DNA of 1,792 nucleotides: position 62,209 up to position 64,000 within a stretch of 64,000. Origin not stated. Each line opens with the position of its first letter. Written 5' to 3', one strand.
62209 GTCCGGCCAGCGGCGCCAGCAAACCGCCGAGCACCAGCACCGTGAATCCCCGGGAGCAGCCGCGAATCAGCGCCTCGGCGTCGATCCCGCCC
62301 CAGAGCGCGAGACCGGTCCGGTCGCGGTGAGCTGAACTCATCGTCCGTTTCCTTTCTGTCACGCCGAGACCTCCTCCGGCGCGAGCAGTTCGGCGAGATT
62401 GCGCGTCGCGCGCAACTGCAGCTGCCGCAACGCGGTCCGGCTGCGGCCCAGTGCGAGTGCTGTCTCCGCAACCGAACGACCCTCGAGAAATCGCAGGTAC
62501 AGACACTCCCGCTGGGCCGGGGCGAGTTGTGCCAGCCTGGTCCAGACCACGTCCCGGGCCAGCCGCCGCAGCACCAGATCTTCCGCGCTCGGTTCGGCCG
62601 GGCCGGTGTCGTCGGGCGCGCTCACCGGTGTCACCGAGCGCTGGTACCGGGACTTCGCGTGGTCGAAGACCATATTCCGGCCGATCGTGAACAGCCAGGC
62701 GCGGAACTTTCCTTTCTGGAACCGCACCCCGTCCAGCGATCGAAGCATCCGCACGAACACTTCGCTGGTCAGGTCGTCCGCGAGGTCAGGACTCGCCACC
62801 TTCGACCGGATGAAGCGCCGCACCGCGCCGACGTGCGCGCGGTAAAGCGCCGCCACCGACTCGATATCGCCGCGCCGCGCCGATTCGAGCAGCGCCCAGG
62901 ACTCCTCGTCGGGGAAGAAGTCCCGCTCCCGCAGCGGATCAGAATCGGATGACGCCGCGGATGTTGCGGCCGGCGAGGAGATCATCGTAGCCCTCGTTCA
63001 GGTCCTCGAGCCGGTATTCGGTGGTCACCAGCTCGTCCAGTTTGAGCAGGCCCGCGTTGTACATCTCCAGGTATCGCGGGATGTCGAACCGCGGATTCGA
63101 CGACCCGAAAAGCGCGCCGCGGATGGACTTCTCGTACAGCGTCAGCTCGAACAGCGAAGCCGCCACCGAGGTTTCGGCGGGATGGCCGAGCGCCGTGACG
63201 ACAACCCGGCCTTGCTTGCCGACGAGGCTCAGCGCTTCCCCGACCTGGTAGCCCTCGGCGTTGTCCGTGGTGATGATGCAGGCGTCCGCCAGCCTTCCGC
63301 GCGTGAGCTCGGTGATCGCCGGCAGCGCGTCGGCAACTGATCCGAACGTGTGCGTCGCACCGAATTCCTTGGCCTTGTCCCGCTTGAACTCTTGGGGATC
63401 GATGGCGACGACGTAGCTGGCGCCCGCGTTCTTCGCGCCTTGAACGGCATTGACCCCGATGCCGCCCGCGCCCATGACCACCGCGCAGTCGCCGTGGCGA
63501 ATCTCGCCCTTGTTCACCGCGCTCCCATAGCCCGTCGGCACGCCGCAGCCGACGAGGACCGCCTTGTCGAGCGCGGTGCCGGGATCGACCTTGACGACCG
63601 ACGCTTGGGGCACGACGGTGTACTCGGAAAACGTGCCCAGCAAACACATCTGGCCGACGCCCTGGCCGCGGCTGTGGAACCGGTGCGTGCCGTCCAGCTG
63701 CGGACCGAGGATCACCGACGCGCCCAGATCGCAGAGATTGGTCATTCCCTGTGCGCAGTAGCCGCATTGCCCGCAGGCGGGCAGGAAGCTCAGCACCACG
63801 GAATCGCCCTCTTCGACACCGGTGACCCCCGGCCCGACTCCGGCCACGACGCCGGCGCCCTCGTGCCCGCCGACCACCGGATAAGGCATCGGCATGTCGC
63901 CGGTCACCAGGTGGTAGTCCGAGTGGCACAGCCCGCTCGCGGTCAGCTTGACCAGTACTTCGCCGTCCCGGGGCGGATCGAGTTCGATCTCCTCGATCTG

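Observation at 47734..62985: Mce transporter operon with a non-canonical accessory set and no Mas/Mam genes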

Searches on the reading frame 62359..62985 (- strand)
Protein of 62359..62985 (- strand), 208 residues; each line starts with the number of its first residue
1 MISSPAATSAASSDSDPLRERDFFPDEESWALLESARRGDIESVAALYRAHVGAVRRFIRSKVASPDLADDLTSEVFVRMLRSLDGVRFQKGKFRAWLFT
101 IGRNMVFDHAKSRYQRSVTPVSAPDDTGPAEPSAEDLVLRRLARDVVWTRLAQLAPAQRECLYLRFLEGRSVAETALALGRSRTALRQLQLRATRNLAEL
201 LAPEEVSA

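Call 5: search_protein_families(library=pfam, proteins=[window:62359-62985:-], max_evalue=0.01)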
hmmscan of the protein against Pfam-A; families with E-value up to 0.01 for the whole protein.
window:62359-62985:- (208 aa): 7 families
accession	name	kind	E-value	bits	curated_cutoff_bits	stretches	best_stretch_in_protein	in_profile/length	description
PF04542.20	Sigma70_r2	-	3.3e-15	56.1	24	1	47-113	1-68/71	Sigma-70 region 2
PF04545.22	Sigma70_r4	-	2.9e-09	36.8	24.1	1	151-197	2-48/50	Sigma-70, region 4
PF08281.18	Sigma70_r4_2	-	4.7e-09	36.2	25.7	1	147-193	4-50/54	Sigma-70, region 4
PF07638.17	Sigma70_ECF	-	5.3e-07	30.2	21.1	1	31-191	6-174/185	ECF sigma factor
PF13936.12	HTH_38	-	0.0033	17.6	27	1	153-184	4-35/44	Helix-turn-helix domain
PF13518.12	HTH_28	-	0.0074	16.8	25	0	164-189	7-32/52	Helix-turn-helix domain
PF22233.2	PhyR_sigma-like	-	0.008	16.4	27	0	151-198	1-48/50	Response regulator PhyR, sigma-like domain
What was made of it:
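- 62359..62985 (-): ECF-type sigma-70 factor. It is a lineage-specific regulator and not part of the conserved core. Sigma70_r2, Sigma70_r4 and Sigma70_ECF hits (call 5).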

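Call 7: search_protein_families(library=ncbifam, proteins=[window:62359-62985:-], max_evalue=0.001)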
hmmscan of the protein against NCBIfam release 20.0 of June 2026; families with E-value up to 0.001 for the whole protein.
window:62359-62985:- (208 aa): 75 families (the best 25 are shown)
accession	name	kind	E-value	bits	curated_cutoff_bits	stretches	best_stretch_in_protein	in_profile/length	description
TIGR02952.1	Sig70_famx2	equivalog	2.1e-33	115.6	206.45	1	32-201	1-170/170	ECF subfamily RNA polymerase sigma factor, BldN family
TIGR02937.1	sigma70-ECF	superfamily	1.8e-21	76.5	42.9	1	44-200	3-164/165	sigma-70 family RNA polymerase sigma factor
NF007227.0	PRK09645.1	subfamily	2.5e-21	76.4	202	1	38-200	9-169/177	sigma-70 family RNA polymerase sigma factor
NF004113.0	PRK05602.1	equivalog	4.3e-20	72.2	208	1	25-205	31-205/211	RNA polymerase sigma factor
NF009166.1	PRK12513.1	equivalog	6.1e-20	71.7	206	1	30-206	10-191/193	RNA polymerase sigma factor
NF007230.0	PRK09648.1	subfamily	1.3e-19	70.7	209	1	31-200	15-188/195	RNA polymerase sigma factor ShbA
TIGR02983.1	SigE-fam_strep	subfamily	3.1e-17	62.9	141.55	1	42-202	6-159/162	SigE family RNA polymerase sigma factor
TIGR02989.1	Sig-70_gvs1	subfamily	9.7e-17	61.3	124.55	1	44-198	3-155/158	RNA polymerase sigma-70 factor, Rhodopirellula/Verrucomicrobium family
NF007220.0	PRK09639.1-5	equivalog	5.5e-16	58.9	260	1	46-204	7-167/181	RNA polymerase sigma factor SigX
NF009171.0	PRK12518.1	equivalog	9.5e-15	54.9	208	1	31-180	16-163/191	RNA polymerase sigma factor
NF006930.0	PRK09415.1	subfamily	1.4e-14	54.3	198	1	46-199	20-173/179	RNA polymerase factor sigma C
TIGR02950.1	SigM_subfam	subfamily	1.7e-14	54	147.95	1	46-200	4-157/159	RNA polymerase sigma factor, SigM family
NF007215.0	PRK09637.1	equivalog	4.3e-14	52.9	212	1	44-200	3-153/181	RNA polymerase sigma factor SigZ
TIGR02959.1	SigZ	equivalog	5.8e-14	52.3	168.65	1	50-201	3-148/170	RNA polymerase sigma factor SigZ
NF009172.0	PRK12519.1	subfamily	6.7e-14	51.9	222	1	26-197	13-185/194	RNA polymerase sigma factor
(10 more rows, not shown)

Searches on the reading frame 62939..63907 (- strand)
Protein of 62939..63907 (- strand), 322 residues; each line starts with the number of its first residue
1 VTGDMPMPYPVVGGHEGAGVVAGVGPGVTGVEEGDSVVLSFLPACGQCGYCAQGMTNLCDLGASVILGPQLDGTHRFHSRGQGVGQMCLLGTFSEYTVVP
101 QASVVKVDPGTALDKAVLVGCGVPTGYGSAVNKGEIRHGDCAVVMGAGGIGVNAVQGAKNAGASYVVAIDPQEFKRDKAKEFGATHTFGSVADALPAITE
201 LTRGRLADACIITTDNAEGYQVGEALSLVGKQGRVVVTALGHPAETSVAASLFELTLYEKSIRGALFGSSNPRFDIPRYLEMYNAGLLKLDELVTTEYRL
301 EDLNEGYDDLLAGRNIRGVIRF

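Call 6: search_protein_families(library=pfam, proteins=[window:62939-63907:-], max_evalue=0.01)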
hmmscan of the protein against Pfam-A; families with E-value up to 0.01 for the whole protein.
window:62939-63907:- (322 aa): 3 families
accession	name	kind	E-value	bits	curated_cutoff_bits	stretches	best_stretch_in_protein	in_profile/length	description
PF00107.32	ADH_zinc_N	-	6.6e-22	78.3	31.8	1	149-275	1-119/129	Zinc-binding dehydrogenase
PF08240.17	ADH_N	-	1.2e-17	64.5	23.5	1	3-108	25-103/104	Alcohol dehydrogenase GroES-like domain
PF16912.11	Glu_dehyd_C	-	0.00029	20.8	34.9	1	140-309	32-200/211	Glucose dehydrogenase C-terminus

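Call 8: search_protein_families(library=ncbifam, proteins=[window:62939-63907:-], max_evalue=0.001)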
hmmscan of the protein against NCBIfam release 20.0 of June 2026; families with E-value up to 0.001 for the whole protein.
window:62939-63907:- (322 aa): 21 families
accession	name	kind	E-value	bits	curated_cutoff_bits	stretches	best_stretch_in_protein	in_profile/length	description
TIGR03989.1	Rxyl_3153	subfamily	1.2e-144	482.1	440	1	2-322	47-370/370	NDMA-dependent alcohol dehydrogenase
TIGR02818.1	adh_III_F_hyde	equivalog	1.9e-59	201.6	543.95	1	9-322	55-368/368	S-(hydroxymethyl)glutathione dehydrogenase/class III alcohol dehydrogenase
TIGR03451.1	mycoS_dep_FDH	equivalog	2.1e-55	188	512.9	1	3-321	48-357/358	S-(hydroxymethyl)mycothiol dehydrogenase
NF041097.1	keto_inos_dh_IolM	equivalog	4.4e-31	107.9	450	2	90-309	150-376/389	scyllo-inosose 3-dehydrogenase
NF010344.0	PRK13771.1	subfamily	1.8e-26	93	349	2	89-312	114-322/334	putative alcohol dehydrogenase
TIGR00692.1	tdh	equivalog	1.8e-26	93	458.35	1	8-316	54-334/340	L-threonine 3-dehydrogenase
NF006940.0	PRK09422.1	equivalog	3e-25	88.9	344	2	91-313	115-325/338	alcohol dehydrogenase AdhP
NF041172.1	AcrlCoa_red_Thmprot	equivalog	7.3e-25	87.6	500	1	7-314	52-325/334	acryloyl-CoA reductase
NF003808.0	PRK05396.1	equivalog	6.4e-21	74.6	380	1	7-316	55-334/341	L-threonine 3-dehydrogenase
NF007489.0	PRK10083.1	equivalog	1.7e-18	66.7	376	1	8-303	52-316/339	Zn-dependent oxidoreductase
NF007642.0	PRK10309.1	equivalog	2.4e-18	66.5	550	1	9-238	53-259/347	galactitol-1-phosphate 5-dehydrogenase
TIGR03366.1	HpnZ_proposed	hypoth_equivalog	4.6e-18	65.5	328.1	1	3-219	27-235/315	putative phosphonate catabolism associated alcohol dehydrogenase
NF047908.1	AldhRedAhr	equivalog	2.4e-15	56.3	470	2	8-68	56-117/335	NADPH-dependent aldehyde reductase Ahr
TIGR03201.1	dearomat_had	equivalog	2.6e-13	49.8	338.65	1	10-188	54-215/349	6-hydroxycyclohex-1-ene-1-carbonyl-CoA dehydrogenase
TIGR02819.1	fdhA_non_GSH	equivalog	1.2e-11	43.9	636.95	1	9-185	64-235/397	formaldehyde dehydrogenase, glutathione-independent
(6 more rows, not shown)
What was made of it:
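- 62939..64000 (-): NDMA-dependent-type Zn alcohol dehydrogenase. The ORF runs off the window end, and its stop overlaps the sigma start by 47 nt. It is a flanking, lineage-specific gene. TIGR03989 scores 482 bits, above its cutoff (call 8).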
